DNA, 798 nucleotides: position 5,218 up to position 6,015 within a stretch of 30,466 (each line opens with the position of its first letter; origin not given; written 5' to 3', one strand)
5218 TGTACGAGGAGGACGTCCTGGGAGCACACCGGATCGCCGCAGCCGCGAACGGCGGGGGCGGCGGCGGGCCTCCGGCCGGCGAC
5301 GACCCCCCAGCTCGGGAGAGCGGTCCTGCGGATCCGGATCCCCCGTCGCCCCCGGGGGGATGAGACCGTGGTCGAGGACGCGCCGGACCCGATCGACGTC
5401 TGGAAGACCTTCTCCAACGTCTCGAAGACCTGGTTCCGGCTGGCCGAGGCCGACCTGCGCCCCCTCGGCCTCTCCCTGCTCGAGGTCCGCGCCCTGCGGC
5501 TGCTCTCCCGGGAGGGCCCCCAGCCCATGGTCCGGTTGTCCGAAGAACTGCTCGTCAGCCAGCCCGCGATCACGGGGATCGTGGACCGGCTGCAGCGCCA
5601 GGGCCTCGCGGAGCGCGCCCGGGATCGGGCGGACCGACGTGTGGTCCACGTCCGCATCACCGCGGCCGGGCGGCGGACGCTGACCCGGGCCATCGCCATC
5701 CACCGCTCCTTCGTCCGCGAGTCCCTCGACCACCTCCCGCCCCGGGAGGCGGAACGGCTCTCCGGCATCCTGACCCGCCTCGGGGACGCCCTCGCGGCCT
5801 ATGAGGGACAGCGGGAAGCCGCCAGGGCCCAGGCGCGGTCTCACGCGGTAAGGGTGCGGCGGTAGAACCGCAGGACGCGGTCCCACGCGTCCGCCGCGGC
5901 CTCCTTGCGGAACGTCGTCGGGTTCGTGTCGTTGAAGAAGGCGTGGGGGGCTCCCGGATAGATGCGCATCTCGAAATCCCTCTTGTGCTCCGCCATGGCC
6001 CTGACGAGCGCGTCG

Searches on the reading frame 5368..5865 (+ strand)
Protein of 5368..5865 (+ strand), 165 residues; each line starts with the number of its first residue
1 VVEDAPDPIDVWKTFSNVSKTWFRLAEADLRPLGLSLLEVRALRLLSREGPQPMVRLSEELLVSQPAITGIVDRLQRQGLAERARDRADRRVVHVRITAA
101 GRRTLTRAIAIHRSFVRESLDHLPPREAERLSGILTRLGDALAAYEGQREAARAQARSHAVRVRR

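Call 78: search_protein_families(library=pfam, proteins=[window:5368-5865:+], max_evalue=0.001)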
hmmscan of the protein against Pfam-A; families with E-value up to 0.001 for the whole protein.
window:5368-5865:+ (165 aa): 5 families
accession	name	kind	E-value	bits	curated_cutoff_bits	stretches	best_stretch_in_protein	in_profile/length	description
PF12802.13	MarR_2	-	5.2e-12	46.2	27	1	33-91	1-60/61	MarR family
PF01047.28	MarR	-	1.5e-11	44.4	24.6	1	35-93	1-59/59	MarR family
PF13463.12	HTH_27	-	6e-06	26.9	22.2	1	37-101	3-68/68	Winged helix DNA-binding domain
PF01978.25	TrmB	-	3.4e-05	24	25.6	1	30-87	1-58/68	Sugar-specific transcriptional regulator TrmB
PF22381.2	Staph_reg_Sar_Rot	-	4.7e-05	23.8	27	1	33-103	10-80/85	Transcriptional regulator SarA/Rot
